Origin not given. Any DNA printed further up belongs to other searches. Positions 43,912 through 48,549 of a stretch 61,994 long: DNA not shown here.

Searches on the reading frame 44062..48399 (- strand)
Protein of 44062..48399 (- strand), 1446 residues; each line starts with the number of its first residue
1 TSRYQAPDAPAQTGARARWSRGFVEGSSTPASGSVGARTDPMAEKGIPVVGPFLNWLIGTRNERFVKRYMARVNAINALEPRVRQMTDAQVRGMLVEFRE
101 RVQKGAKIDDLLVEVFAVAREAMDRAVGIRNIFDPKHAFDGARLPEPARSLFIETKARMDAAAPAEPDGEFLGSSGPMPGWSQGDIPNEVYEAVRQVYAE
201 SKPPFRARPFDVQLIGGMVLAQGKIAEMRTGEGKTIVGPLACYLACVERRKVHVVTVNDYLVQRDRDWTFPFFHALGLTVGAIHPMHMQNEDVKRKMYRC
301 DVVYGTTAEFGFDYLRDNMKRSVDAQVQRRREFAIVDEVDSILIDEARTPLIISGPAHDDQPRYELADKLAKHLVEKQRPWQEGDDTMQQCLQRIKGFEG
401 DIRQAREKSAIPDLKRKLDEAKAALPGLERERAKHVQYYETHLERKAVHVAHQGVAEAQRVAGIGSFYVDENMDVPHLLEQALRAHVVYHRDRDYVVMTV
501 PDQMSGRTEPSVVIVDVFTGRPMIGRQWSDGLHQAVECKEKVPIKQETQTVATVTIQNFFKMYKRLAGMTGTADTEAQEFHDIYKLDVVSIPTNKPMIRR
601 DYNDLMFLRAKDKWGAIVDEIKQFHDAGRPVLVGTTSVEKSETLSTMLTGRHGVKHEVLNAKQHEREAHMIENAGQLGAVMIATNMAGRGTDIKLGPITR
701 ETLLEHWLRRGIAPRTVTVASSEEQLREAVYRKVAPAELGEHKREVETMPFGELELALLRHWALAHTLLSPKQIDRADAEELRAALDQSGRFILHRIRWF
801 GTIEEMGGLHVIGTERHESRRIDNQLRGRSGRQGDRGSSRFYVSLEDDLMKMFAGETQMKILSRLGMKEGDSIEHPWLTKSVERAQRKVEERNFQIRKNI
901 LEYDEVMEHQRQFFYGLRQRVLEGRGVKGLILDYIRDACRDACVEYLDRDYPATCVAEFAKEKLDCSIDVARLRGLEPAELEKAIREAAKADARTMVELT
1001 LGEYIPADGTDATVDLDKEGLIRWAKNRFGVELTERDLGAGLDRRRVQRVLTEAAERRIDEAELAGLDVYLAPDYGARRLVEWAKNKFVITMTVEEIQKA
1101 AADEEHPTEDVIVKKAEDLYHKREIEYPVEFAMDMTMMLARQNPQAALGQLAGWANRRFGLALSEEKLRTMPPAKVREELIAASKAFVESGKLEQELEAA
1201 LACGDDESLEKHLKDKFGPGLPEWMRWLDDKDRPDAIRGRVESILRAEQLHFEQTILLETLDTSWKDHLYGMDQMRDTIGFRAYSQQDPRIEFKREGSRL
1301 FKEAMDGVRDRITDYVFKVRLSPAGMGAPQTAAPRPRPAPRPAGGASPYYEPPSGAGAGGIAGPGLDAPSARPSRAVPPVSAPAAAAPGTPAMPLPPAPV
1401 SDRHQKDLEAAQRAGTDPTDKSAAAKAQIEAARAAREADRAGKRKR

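Call 49: search_protein_families(library=pfam, proteins=[window:44062-48399:-], max_evalue=0.00001)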
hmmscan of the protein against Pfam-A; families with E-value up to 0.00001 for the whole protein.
window:44062-48399:- (1446 aa): 4 families
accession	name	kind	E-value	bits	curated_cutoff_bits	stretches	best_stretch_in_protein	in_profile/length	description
PF07517.20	SecA_DEAD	-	7.6e-106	354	24.6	2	195-581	64-290/290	SecA DEAD-like domain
PF21090.3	P-loop_SecA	-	5e-76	255.3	27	1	596-870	1-205/205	SecA P-loop domain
PF07516.18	SecA_SW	-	4.9e-48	164.3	26.7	1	873-1319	2-199/200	SecA Wing and Scaffold domain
PF01043.26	SecA_PP_bind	-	3.7e-25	89.1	23.5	1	432-537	20-110/110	SecA preprotein cross-linking domain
